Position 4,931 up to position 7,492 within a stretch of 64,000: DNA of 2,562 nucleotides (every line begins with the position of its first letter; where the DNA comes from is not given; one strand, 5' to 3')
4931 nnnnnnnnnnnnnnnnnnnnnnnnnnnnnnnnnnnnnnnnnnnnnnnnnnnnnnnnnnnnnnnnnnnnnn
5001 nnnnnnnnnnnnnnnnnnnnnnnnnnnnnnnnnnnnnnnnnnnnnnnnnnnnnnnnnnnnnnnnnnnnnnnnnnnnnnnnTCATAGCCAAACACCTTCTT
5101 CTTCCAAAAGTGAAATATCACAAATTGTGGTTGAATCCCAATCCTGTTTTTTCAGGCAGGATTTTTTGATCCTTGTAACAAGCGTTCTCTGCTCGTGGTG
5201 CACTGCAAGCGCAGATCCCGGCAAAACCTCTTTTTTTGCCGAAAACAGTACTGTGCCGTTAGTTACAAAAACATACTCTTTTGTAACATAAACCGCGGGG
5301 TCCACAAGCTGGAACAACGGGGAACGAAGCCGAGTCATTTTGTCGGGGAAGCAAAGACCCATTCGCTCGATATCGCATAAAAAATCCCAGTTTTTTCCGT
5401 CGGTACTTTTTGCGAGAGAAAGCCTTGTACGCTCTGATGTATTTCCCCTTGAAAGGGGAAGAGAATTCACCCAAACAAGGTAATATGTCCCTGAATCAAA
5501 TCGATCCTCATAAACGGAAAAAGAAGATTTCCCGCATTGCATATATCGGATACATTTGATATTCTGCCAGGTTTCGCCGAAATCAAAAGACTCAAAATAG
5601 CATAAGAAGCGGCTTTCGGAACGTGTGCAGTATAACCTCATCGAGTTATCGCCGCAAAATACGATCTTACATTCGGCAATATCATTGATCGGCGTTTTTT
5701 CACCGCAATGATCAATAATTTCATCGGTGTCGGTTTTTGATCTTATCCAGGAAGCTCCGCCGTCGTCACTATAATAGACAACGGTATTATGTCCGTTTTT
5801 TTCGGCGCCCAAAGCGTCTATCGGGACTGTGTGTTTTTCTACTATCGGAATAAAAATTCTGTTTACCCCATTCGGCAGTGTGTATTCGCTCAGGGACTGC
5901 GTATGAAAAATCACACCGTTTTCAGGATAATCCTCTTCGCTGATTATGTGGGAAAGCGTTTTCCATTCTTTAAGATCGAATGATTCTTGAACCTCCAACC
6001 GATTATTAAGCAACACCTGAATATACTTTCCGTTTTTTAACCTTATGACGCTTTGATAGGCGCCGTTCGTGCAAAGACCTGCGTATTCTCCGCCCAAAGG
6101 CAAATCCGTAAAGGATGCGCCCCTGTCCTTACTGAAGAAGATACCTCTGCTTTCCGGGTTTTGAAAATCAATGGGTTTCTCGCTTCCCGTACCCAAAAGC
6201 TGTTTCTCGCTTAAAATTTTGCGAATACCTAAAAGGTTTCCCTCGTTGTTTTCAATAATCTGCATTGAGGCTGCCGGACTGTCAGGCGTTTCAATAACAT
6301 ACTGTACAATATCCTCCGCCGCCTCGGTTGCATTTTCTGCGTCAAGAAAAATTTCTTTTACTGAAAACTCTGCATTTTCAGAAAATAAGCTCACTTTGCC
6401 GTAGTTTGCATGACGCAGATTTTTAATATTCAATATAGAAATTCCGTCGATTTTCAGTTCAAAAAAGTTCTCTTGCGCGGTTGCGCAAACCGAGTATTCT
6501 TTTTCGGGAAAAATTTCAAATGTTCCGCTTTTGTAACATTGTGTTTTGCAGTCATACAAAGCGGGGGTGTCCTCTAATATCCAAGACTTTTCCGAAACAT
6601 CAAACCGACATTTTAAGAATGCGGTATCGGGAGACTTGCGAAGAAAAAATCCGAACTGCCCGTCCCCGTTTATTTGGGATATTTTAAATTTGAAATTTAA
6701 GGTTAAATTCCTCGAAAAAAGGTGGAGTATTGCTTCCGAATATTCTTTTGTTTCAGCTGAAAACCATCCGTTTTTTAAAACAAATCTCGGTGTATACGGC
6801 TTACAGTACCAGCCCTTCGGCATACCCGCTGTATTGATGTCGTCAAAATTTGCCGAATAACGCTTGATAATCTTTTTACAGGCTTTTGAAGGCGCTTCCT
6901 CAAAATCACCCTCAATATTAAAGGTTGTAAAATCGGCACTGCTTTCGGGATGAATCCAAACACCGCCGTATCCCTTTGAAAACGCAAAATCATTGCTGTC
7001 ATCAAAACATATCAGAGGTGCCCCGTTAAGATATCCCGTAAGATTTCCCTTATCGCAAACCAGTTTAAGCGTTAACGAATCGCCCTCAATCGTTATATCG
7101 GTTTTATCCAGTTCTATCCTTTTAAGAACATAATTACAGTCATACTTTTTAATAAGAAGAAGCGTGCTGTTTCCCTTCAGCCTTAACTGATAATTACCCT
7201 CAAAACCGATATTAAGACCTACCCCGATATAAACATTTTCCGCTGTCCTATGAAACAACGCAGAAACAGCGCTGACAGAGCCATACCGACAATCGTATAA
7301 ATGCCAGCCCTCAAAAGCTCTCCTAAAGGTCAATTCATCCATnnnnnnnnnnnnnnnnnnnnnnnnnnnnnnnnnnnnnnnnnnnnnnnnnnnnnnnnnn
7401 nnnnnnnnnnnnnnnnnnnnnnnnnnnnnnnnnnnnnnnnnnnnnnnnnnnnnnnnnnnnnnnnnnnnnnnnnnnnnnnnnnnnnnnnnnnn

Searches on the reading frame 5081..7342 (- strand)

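Call 19: search_protein_families(library=pfam, proteins=[window:5081-7342:-], max_evalue=0.001)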
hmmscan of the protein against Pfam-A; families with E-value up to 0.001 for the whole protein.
window:5081-7342:- (753 aa): 1 family
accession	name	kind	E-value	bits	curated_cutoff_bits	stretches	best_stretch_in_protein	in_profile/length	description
PF13088.12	BNR_2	-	3.3e-07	30.4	31.4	1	514-660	132-256/277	BNR repeat-like domain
